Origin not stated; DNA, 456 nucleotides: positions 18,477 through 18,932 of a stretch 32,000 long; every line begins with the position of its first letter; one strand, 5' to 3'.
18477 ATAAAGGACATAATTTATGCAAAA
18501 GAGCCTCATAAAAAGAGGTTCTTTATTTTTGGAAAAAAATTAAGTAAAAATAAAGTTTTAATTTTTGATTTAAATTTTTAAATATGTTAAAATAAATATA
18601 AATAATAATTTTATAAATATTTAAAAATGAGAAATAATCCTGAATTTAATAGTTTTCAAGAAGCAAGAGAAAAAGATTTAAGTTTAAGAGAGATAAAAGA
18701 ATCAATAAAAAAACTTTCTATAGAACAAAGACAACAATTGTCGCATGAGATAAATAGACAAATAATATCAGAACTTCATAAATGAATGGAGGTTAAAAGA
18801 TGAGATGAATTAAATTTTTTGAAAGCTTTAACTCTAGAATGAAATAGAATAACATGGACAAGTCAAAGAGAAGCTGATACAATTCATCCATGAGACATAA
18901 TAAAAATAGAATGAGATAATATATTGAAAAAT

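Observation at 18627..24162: Tandem pair of orphan proteins of about 910 aa with matching architecture and a shared GYVGVN membrane motif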

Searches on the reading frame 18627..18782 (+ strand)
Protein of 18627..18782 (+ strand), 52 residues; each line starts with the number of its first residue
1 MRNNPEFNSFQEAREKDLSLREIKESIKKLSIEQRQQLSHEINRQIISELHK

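Call 38: find_related_loci(query=A4, collection=genome_contigs, flank=10000)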
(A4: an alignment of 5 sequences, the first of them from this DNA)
Query A4 (52 aa) in genome_contigs; peptide patterns used: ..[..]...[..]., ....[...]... (x = any residue, [..] = any of these).
141 stretches matched a pattern; 3 encode a relative of the query (tblastn E <= 1e-3); 3 distinct loci.
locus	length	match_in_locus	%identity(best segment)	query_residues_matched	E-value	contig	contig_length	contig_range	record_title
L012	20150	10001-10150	76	1-50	6e-20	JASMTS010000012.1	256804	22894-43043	MAG: Candidatus Gracilibacteria bacterium isolate GSC-VFA-60_REP16 CoA_60C_k149_56600, whole genome shotgun sequence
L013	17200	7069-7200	80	9-52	2e-15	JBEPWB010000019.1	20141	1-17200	MAG: bacterium isolate 01_S196.concoct.009 NODE_529_length_20141_cov_2.783502, whole genome shotgun sequence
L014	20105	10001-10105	43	15-49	9e-6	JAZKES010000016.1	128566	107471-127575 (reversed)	MAG: Pseudomonadota bacterium isolate DC_HB_02_SPN181219-bin044_1 DCHB02SPN_B044_1_000000000016, whole genome shotgun se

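Call 48: find_related_loci(query=A4, collection=metagenome_contigs, flank=10000)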
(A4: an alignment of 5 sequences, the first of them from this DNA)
Query A4 (52 aa) in metagenome_contigs; peptide patterns used: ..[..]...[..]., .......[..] (x = any residue, [..] = any of these).
406 stretches matched a pattern; 1 encode a relative of the query (tblastn E <= 1e-3); 1 distinct loci.
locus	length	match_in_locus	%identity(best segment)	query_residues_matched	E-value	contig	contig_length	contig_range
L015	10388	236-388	96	1-51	2e-29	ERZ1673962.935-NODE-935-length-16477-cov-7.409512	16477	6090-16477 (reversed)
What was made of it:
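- Tried and rejected: These only re-found known loci (calls 38, 48).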

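Call 86: find_related_loci(query=A4, collection=viral_contigs, flank=8000)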
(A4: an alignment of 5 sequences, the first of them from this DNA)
Query A4 (52 aa) in viral_contigs; peptide patterns used: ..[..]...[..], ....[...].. (x = any residue, [..] = any of these).
255 stretches matched a pattern, but none encodes a relative of the query by tblastn (E <= 1e-3).
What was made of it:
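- On Mobile-element cargo (phage or plasmid genes): A's N-domain is not in IMG/VR (call 86).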
